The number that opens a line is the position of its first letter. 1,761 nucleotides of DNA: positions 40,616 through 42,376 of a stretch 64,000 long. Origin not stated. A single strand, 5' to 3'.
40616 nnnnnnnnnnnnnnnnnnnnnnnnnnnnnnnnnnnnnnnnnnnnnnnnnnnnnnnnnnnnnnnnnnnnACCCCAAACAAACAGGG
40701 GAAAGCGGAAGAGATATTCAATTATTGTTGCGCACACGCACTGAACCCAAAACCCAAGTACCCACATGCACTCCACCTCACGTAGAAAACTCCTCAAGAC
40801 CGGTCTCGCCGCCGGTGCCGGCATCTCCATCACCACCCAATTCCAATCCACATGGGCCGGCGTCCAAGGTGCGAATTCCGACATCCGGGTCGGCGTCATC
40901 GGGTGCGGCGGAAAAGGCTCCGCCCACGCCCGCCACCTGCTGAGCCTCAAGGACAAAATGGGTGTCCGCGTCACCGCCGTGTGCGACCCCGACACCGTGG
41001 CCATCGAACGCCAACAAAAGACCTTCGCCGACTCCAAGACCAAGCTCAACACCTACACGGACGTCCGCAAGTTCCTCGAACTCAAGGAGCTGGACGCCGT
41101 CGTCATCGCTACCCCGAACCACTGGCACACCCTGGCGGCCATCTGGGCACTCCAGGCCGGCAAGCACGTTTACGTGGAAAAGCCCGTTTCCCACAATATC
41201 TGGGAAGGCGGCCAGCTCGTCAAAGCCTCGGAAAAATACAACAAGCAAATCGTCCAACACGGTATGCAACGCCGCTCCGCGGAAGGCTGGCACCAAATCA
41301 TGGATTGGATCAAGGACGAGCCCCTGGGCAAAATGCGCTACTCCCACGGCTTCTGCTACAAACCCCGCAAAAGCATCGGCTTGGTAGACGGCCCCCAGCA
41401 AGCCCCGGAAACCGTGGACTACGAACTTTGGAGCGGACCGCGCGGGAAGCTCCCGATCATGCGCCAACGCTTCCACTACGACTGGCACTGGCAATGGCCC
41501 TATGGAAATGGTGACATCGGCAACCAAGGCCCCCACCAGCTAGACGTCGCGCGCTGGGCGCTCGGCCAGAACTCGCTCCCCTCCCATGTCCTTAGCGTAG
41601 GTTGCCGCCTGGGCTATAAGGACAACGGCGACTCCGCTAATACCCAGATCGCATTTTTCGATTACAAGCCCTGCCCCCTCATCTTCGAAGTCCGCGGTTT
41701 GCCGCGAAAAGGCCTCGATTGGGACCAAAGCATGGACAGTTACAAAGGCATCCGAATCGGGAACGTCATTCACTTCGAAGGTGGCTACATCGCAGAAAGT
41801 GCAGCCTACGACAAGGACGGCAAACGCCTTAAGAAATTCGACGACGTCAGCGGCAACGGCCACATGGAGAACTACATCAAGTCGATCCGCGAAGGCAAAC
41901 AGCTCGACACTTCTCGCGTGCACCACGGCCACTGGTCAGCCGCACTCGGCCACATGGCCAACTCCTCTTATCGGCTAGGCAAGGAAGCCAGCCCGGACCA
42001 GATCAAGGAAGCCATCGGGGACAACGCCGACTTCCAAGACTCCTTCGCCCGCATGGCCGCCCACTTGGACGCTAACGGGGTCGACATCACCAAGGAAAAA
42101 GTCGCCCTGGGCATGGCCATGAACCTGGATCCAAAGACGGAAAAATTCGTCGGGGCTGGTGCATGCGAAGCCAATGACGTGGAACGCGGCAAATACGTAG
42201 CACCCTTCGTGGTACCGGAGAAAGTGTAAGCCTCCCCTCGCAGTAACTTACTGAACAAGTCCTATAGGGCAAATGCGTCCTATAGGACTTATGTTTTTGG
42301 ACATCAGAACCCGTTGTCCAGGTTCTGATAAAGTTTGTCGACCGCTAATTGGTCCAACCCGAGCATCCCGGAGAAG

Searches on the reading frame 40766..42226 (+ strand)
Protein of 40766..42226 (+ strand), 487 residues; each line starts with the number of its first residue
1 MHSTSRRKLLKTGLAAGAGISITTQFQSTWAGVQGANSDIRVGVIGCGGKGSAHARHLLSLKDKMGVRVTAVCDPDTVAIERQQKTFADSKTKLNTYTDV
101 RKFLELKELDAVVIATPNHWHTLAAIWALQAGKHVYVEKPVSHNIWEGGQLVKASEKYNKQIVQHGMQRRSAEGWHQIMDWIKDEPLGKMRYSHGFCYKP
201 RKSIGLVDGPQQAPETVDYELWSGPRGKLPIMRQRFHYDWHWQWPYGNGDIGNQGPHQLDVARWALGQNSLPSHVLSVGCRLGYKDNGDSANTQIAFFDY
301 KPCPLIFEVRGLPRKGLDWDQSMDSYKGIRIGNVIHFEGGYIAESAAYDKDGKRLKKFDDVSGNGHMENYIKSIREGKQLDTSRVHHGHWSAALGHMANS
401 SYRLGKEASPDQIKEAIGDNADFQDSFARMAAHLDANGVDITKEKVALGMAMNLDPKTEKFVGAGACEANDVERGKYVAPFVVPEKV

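Call 82: search_protein_families(library=pfam, proteins=[window:40766-42226:+], max_evalue=0.001)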
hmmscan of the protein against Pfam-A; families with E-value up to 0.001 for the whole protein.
window:40766-42226:+ (487 aa): 4 families
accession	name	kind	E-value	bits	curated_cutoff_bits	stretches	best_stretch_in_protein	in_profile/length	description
PF01408.29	GFO_IDH_MocA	-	2.2e-20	74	24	1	40-162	1-116/120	Oxidoreductase family, NAD-binding Rossmann fold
PF19051.5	GFO_IDH_MocA_C2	-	1.9e-10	41.2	23.3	1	209-271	44-106/254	Oxidoreductase family, C-terminal alpha/beta domain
PF22725.1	GFO_IDH_MocA_C3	-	0.00013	22.4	27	1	237-269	32-64/124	GFO/IDH/MocA C-terminal domain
PF03447.22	NAD_binding_3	-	0.00065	20.8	24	0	46-137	1-87/116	Homoserine dehydrogenase, NAD binding domain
